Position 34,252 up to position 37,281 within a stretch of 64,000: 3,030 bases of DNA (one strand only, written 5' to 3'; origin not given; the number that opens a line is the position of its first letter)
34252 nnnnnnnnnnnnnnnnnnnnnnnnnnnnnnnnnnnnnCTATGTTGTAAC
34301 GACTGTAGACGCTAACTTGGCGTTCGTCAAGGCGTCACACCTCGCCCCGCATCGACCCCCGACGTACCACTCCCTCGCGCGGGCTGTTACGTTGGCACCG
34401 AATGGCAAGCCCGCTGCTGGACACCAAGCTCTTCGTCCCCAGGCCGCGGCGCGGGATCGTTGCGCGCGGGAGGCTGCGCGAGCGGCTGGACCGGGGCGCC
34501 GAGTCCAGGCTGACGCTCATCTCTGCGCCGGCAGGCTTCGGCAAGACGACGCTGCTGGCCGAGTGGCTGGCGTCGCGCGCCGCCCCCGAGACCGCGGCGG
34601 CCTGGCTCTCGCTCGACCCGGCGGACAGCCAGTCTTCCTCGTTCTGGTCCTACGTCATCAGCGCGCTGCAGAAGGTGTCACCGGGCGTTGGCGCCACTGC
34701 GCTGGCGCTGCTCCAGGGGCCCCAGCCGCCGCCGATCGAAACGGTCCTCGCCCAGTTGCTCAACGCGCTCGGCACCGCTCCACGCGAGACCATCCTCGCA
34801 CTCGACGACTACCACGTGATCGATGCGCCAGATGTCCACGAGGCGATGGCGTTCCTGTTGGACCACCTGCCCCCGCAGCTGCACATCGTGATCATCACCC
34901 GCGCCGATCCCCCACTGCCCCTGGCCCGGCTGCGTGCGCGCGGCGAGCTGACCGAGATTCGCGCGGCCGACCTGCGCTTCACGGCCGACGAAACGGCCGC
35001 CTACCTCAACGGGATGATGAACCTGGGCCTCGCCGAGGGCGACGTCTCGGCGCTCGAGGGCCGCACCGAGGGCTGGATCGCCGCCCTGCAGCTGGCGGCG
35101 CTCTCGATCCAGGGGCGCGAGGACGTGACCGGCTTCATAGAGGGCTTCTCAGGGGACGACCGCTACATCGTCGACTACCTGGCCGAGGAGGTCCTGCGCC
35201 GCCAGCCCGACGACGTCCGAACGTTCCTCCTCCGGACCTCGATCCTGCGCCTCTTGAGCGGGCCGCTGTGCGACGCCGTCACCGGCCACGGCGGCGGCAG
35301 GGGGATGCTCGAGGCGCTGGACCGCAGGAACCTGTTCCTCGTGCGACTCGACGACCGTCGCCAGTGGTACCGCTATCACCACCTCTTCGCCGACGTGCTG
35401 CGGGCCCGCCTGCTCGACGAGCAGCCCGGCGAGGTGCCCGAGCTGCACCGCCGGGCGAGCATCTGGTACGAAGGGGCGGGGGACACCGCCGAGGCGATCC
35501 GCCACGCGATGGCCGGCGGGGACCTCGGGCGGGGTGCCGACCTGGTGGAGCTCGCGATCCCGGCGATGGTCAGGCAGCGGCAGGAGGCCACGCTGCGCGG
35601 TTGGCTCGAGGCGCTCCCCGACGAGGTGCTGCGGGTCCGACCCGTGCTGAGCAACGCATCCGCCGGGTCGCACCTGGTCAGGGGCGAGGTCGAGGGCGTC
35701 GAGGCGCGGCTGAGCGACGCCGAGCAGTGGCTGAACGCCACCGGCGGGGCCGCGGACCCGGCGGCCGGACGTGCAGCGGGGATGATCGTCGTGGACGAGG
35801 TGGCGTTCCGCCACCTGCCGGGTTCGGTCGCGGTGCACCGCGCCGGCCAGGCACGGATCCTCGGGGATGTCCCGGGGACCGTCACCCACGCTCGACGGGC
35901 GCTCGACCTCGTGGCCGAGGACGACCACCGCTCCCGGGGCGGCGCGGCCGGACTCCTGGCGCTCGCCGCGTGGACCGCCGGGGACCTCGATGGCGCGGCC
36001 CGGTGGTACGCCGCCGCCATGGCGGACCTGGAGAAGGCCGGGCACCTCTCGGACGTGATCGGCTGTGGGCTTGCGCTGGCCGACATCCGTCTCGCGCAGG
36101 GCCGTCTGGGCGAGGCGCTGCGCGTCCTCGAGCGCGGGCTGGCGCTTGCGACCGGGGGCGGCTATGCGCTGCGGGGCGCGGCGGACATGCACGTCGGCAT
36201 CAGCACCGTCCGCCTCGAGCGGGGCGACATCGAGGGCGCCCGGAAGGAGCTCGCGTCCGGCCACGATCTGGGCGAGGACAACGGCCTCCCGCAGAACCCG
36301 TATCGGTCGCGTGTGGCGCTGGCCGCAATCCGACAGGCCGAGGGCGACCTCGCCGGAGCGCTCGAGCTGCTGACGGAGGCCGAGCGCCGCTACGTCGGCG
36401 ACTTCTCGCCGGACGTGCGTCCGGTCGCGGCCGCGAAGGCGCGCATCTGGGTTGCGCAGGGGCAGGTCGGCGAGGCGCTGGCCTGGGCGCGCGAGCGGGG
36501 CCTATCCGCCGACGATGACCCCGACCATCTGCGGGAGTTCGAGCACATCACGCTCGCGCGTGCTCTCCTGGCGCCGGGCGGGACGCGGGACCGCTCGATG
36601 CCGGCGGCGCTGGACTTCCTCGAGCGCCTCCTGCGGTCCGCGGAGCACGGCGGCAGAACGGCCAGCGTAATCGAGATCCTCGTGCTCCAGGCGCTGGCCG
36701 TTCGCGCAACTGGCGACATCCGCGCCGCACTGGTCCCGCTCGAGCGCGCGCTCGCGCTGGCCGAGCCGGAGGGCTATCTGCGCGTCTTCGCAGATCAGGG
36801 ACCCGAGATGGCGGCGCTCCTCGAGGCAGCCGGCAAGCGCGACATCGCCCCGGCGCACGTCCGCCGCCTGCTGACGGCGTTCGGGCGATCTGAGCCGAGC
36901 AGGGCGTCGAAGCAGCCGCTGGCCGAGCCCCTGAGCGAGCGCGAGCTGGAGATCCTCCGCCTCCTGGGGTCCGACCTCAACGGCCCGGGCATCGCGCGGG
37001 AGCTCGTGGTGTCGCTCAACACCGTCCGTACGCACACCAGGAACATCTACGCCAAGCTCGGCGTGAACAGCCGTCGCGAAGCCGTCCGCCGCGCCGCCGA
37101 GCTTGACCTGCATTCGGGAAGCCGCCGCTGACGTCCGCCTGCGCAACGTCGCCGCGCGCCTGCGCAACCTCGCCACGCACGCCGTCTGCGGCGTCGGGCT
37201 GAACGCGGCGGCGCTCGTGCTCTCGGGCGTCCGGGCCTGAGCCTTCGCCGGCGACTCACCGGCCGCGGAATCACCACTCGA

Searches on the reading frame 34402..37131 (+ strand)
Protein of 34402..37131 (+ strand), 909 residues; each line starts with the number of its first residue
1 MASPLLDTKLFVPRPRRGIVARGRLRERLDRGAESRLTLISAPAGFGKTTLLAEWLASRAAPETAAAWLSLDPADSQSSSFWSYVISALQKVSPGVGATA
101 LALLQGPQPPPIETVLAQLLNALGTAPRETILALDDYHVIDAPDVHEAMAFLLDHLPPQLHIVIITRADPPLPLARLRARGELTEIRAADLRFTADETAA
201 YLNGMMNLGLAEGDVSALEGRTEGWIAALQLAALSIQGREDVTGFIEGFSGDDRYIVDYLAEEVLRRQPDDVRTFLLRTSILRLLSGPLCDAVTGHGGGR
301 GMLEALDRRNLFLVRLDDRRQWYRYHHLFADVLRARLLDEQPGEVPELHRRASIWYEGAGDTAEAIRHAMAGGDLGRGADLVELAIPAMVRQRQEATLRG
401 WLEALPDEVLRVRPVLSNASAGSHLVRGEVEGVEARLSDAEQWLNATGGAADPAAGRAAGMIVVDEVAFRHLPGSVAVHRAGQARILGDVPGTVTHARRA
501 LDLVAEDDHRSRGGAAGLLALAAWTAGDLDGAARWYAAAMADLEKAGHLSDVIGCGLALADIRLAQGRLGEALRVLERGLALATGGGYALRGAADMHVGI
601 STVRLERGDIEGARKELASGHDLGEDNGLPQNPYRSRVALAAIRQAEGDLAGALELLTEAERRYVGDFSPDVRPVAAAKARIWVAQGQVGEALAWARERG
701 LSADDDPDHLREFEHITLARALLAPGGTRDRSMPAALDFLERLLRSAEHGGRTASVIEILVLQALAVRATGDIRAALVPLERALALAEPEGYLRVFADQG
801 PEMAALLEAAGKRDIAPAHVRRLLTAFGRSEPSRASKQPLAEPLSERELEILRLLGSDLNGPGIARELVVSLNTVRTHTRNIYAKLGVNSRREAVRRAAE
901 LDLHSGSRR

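Call 17: find_encoding_contigs(protein=window:34402-37131:+, flank=2000, max_places=6)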
Protein window:34402-37131:+ (909 aa): no gene with exactly this product is on record in the collection.

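Call 28: search_protein_families(library=pfam, proteins=[window:34402-37131:+], max_evalue=0.0001)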
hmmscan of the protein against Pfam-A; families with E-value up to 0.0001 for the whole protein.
window:34402-37131:+ (909 aa): 4 families
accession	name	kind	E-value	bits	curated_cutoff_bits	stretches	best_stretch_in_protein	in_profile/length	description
PF17874.7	TPR_MalT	-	3.6e-63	214.3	45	1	474-812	1-335/336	MalT-like TPR region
PF00196.25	GerE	-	2.1e-14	53.3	23.5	1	843-898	2-57/57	Bacterial regulatory proteins, luxR family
PF13424.12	TPR_12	-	1.6e-10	41.4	30.1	0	733-788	19-76/77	Tetratricopeptide repeat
PF13191.12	AAA_16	-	1.2e-06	29.6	32.6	1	24-165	11-167/167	AAA ATPase domain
